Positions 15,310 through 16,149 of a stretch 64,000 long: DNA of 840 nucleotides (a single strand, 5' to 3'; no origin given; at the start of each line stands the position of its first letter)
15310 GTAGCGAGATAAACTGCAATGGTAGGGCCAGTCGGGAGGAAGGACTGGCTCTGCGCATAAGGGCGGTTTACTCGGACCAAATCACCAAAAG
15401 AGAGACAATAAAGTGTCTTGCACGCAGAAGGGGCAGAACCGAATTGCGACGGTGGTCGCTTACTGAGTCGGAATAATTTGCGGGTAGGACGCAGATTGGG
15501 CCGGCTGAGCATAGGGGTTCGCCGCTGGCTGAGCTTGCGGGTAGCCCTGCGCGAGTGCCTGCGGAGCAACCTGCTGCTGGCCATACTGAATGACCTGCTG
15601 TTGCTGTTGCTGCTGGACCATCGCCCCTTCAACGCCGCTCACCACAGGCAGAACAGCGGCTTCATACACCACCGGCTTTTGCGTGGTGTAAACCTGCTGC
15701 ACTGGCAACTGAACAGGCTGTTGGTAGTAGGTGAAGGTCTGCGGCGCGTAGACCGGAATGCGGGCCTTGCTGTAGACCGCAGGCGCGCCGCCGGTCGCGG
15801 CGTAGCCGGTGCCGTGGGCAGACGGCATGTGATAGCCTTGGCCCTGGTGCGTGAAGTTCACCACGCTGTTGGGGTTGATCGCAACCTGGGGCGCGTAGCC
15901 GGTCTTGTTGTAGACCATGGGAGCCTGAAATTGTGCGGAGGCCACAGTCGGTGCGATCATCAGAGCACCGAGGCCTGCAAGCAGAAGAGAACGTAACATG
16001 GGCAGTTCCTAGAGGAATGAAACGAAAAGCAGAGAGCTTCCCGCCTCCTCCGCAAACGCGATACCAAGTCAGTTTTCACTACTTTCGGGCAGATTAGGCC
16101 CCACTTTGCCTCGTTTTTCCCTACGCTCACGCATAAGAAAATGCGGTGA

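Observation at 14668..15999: Tandem paralogous secreted prion-like/cuticle-like proteins sharing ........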

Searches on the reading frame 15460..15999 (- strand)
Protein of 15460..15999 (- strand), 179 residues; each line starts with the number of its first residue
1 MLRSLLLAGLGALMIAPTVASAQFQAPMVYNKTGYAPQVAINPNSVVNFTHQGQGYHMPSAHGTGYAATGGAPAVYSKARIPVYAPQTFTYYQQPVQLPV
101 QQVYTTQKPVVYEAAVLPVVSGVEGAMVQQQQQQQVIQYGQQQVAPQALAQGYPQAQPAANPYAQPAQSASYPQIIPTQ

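Call 4: search_protein_families(library=pfam, proteins=[window:15460-15999:-], max_evalue=1)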
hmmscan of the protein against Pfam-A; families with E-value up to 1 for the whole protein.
window:15460-15999:- (179 aa): 1 family
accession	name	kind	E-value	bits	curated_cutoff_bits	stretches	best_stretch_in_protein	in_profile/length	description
PF19282.5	Exportin-T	-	0.11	10.9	27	1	102-169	316-386/687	Exportin-T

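Call 5: search_protein_families(library=ncbifam, proteins=[window:15460-15999:-], max_evalue=1)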
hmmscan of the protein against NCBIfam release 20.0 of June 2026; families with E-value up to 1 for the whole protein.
window:15460-15999:- (179 aa): 2 families
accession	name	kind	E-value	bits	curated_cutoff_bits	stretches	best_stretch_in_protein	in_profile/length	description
NF010450.0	PRK13876.1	subfamily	0.019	13.2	674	1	61-146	30-114/667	IncP-type conjugal transfer protein TraG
TIGR02052.1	MerP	equivalog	0.076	13.5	92.55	1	94-153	23-81/92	mercury resistance system periplasmic binding protein MerP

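Call 6: find_homologous_proteins(query=window:15460-15999:-, max_evalue=0.01)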
Query window:15460-15999:- (179 aa): 11 proteins with E <= 0.01 among 497 candidates.
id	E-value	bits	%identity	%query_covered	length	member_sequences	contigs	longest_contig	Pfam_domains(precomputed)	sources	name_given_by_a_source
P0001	2.0e-103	361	99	100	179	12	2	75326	-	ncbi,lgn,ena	ncbi:MAG: hypothetical protein ACPG42_01270 [Alphaproteobacteria bacterium]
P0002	8.3e-29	119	58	59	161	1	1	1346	-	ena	-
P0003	1.5e-28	118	58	59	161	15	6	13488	-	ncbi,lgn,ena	ncbi:MAG: hypothetical protein ACO3NE_01845 [Alphaproteobacteria bacterium]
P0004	1.8e-26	111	54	56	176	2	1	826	-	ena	-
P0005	5.8e-26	110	52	73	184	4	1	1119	-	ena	-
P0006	1.8e-25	108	55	67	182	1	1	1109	-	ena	-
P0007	3.9e-25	107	53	74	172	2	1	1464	-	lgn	-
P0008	6.3e-25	106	44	100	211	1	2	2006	-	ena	-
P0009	2.2e-24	104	55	55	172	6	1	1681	-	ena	-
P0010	3.2e-23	101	52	74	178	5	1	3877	-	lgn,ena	-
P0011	7.3e-11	60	39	76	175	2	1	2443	-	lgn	-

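Call 12: find_encoding_contigs(protein=P0003, flank=8000, max_places=6)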
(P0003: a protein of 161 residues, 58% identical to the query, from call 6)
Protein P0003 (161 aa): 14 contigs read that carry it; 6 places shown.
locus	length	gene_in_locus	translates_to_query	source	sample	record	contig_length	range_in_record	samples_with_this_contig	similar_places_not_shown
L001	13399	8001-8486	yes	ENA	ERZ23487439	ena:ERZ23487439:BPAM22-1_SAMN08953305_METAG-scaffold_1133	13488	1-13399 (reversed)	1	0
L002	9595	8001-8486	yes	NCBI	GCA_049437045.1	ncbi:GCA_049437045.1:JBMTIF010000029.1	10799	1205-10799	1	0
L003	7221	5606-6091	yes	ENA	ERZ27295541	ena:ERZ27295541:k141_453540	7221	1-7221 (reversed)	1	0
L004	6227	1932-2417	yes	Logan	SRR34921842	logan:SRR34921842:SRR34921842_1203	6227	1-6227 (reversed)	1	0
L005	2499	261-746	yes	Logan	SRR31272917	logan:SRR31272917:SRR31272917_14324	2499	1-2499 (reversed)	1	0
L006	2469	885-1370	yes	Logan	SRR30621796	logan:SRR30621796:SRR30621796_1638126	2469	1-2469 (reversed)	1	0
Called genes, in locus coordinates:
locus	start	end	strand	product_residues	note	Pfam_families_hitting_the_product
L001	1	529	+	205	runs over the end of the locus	?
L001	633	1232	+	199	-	PF02592:Vut_1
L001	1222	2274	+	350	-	PF02547:Queuosine_synth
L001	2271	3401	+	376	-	PF01702:TGT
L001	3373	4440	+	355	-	PF08331:QueG_DUF1730, PF25160:LdpA_Fe-S-bd (faint), PF13484:Fer4_16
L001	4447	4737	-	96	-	PF00830:Ribosomal_L28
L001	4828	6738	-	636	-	PF00664:ABC_membrane, PF00005:ABC_tran, PF02463:SMC_N (faint)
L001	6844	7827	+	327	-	PF01210:NAD_Gly3P_dh_N, PF02558:ApbA, PF07479:NAD_Gly3P_dh_C, PF20618:GPD_NAD_C_bact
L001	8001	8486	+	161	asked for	-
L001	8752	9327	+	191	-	-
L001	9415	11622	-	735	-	PF01442:Apolipoprotein (faint)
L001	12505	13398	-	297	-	?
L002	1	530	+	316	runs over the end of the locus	PF13449:Phytase-like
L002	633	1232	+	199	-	PF02592:Vut_1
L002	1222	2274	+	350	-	PF02547:Queuosine_synth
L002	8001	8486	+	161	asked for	-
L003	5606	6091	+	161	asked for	-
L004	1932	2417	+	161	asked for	-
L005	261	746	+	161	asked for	-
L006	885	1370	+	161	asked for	-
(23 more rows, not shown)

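Call 13: find_related_loci(query=A1, collection=genome_contigs, flank=6000)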
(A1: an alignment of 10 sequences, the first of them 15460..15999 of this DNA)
Query A1 (179 aa) in genome_contigs; peptide patterns used: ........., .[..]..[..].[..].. (x = any residue, [..] = any of these).
17 stretches matched a pattern; 6 encode a relative of the query (tblastn E <= 1e-3); 6 distinct loci.
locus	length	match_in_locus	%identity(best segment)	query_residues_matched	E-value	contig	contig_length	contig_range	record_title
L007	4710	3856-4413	50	1-178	4e-34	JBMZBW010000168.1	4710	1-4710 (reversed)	MAG: Alphaproteobacteria bacterium isolate ME_XS_2203_2_bin_39 ME_XS_2203_2_bin_39_189, whole genome shotgun sequence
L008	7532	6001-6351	58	25-130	8e-31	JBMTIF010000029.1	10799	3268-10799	MAG: Alphaproteobacteria bacterium isolate CJ_V8_S13_100percent_par_CJ_V8_S13_metabat.78_sub NODE_5633_length_10799_cov_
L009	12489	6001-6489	43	28-179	2e-24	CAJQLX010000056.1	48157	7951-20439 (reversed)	MAG: uncultured Alphaproteobacteria bacterium isolate 0.2_20180524_Bin_167_1 genome assembly, contig: c_000000000754, wh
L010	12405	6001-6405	45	1-125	2e-19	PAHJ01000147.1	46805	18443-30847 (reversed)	MAG: Geminicoccus sp. isolate MED756 121878, whole genome shotgun sequence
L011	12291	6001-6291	47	28-122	1e-17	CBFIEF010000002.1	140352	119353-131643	MAG: Alphaproteobacteria bacterium isolate Co_bin_324_indstr genome assembly, contig: Co_bin_324_indstr_c2, whole genome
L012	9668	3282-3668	41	20-136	5e-14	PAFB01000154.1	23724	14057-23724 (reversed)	MAG: Rhodospirillaceae bacterium isolate MED834 119964, whole genome shotgun sequence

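Call 29: find_encoding_contigs(protein=P0001, flank=10000, max_places=4)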
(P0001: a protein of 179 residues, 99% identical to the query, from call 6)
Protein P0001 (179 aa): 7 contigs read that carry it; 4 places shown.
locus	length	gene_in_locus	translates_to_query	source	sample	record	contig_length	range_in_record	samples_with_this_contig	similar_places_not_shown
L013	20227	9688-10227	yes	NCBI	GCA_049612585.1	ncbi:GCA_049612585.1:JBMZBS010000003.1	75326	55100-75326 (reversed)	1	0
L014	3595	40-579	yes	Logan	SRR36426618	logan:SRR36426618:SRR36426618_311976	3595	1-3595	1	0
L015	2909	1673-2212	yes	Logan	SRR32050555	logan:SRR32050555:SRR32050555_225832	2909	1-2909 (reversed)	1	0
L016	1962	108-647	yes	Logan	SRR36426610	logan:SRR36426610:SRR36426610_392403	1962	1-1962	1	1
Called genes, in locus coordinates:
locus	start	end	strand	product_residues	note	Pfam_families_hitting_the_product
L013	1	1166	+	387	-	PF22042:EF-G_D2, PF11987:IF-2, PF03144:GTP_EFTU_D2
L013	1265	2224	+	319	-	PF13449:Phytase-like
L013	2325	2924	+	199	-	PF02592:Vut_1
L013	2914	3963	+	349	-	PF02547:Queuosine_synth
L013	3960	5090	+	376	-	PF01702:TGT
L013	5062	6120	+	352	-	PF08331:QueG_DUF1730, PF13484:Fer4_16, PF25160:LdpA_Fe-S-bd (faint)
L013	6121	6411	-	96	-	PF00830:Ribosomal_L28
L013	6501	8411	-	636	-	PF00664:ABC_membrane, PF00005:ABC_tran, PF02463:SMC_N (faint)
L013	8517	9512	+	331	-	PF01210:NAD_Gly3P_dh_N, PF02558:ApbA, PF03807:F420_oxidored (faint), PF07479:NAD_Gly3P_dh_C, PF20618:GPD_NAD_C_bact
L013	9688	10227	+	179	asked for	-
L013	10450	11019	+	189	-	-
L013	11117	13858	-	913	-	PF01442:Apolipoprotein (faint)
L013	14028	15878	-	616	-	PF01180:DHO_dh, PF13344:Hydrolase_6, PF00702:Hydrolase (weak), PF13242:Hydrolase_like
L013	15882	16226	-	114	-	PF06108:DUF952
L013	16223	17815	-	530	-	PF01921:tRNA-synt_1f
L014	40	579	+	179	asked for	-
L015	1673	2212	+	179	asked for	-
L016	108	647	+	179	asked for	-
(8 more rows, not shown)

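Call 34: search_protein_representatives(alignment_id=A1)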
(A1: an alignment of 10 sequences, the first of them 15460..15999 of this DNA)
Query: 10 sequences, 176 profile positions. Proteins with E-value up to 0.001 (for the whole library): 11; up to 1e-10: 10; up to 1e-30: 7. The best 11 are listed.
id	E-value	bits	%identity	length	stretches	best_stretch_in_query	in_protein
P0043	9.3e-62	224.7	-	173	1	1-176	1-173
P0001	3.3e-58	213.1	-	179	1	1-176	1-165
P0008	3.4e-58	213.1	-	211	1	1-176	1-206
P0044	9.1e-41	156.3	-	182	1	1-112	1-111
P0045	5.6e-39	150.5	-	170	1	1-175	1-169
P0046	1.3e-33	133.0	-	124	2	82-176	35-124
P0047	5.8e-31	124.4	-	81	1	1-65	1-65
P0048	1.3e-23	100.4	-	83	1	1-90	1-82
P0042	1.6e-23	100.2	-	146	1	3-138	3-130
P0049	2.4e-19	86.6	-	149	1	62-176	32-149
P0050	6.7e-04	36.2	-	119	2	1-72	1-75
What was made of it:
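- The taxonomic range is very narrow (call 34).
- Tried and rejected: The A profile against 1.84 billion representatives found only the family itself, 11 clusters (call 34).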

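Call 36: predict_structure(alignment_id=A4)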
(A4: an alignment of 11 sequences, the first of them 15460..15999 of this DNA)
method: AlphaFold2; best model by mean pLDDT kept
length: 179 residues; sequences in the alignment: 11
mean_pLDDT: 45.6   pTM: 0.15
mean pLDDT of the five models: 45.6, 41.5, 39.4, 33.5, 32.8
residues with pLDDT >= 90: 0; 70-90: 0; 50-70: 36; < 50: 143
segments of 3 or more residues with pLDDT < 50: 20-31, 33-45, 54-58, 60-106, 122-164, 168-177
pLDDT, mean of each block of 10 residues (from residue 1): 55 50 46 47 50 49 45 42 41 42 46 50 44 41 41 41 47 44
secondary structure, 60 per line:
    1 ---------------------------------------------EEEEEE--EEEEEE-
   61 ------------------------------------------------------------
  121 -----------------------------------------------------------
elements in order: E46-51 E54-59
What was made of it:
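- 15781..15918 (-): A copy of the N-terminal module shared with B (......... ... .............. ... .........). It contains the only predicted secondary structure, a beta-hairpin at residues 46-59. AF2 strands E46-51 and E54-59 (call 36).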

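Call 44: find_encoding_contigs(protein=P0050, flank=8000, max_places=5)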
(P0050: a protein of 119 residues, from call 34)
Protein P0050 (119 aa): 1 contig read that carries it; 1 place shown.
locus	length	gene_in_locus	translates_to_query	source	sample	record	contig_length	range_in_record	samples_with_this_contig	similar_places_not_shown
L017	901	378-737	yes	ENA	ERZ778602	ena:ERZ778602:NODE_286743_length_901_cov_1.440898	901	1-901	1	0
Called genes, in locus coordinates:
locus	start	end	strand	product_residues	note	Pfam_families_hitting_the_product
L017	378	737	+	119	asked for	-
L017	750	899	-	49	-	?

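Call 49: search_solved_structures(query=A4, max_evalue=1)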
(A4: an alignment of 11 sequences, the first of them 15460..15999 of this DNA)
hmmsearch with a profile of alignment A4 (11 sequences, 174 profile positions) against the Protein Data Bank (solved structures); distinct sequences matched with E-value up to 1: 1.
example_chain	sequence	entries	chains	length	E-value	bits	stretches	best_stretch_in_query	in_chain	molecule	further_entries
5iv5_R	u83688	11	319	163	0.25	14.8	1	56-93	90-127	Tail tube protein gp19 | gp19, tail tube protein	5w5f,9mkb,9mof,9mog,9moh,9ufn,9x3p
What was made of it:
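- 15460..15999 (-): Gene A: 179-aa precursor. It consists of a signal peptide, a conserved core and a variable Gln-rich tail. No family match (calls 4, 5, 49).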

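Call 73: search_protein_families(library=phrogs, proteins=[window:15460-15999:-, P0005], max_evalue=0.01)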
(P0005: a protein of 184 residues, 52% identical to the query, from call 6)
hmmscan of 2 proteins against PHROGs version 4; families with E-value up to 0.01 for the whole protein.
window:15460-15999:- (179 aa): 0 families

P0005 (184 aa): 0 families

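Call 75: find_encoding_contigs(protein=window:15460-15999:-, flank=1500, max_places=8)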
Protein window:15460-15999:- (179 aa): 7 contigs read that carry it; 7 places shown.
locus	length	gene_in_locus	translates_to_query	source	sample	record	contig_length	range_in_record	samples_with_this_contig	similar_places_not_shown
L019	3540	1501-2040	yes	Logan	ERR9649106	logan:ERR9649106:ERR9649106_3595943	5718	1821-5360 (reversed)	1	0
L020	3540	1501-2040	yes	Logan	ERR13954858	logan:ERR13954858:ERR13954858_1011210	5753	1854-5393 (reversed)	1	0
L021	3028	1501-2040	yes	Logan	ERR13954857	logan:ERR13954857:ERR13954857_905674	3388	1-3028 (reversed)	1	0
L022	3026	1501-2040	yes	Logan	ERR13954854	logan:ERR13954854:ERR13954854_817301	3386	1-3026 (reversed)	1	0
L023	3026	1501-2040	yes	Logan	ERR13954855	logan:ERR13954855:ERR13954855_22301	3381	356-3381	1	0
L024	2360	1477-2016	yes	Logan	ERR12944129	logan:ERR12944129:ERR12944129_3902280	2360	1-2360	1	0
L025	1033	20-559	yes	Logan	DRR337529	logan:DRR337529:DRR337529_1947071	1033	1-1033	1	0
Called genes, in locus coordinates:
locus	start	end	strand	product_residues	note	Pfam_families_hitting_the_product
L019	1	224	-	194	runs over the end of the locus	?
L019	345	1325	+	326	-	PF01210:NAD_Gly3P_dh_N, PF02558:ApbA, PF07479:NAD_Gly3P_dh_C, PF20618:GPD_NAD_C_bact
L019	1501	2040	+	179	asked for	-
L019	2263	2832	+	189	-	-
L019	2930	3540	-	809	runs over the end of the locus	?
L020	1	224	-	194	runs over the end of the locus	?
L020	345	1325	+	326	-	PF01210:NAD_Gly3P_dh_N, PF02558:ApbA, PF07479:NAD_Gly3P_dh_C, PF20618:GPD_NAD_C_bact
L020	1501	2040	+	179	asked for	-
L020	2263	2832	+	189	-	-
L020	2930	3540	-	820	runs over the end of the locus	?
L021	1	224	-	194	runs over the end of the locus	?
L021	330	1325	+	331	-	PF01210:NAD_Gly3P_dh_N, PF02558:ApbA, PF07479:NAD_Gly3P_dh_C, PF20618:GPD_NAD_C_bact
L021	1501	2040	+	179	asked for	-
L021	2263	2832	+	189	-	-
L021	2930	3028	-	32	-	?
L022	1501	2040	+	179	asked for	-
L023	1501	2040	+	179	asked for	-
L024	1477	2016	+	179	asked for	-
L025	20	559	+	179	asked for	-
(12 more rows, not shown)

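Call 77: find_related_loci(query=A4, collection=viral_contigs, flank=3000)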
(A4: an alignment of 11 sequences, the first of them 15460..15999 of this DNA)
Query A4 (179 aa) in viral_contigs; peptide patterns used: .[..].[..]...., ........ (x = any residue, [..] = any of these).
17 stretches matched a pattern, but none encodes a relative of the query by tblastn (E <= 1e-3).
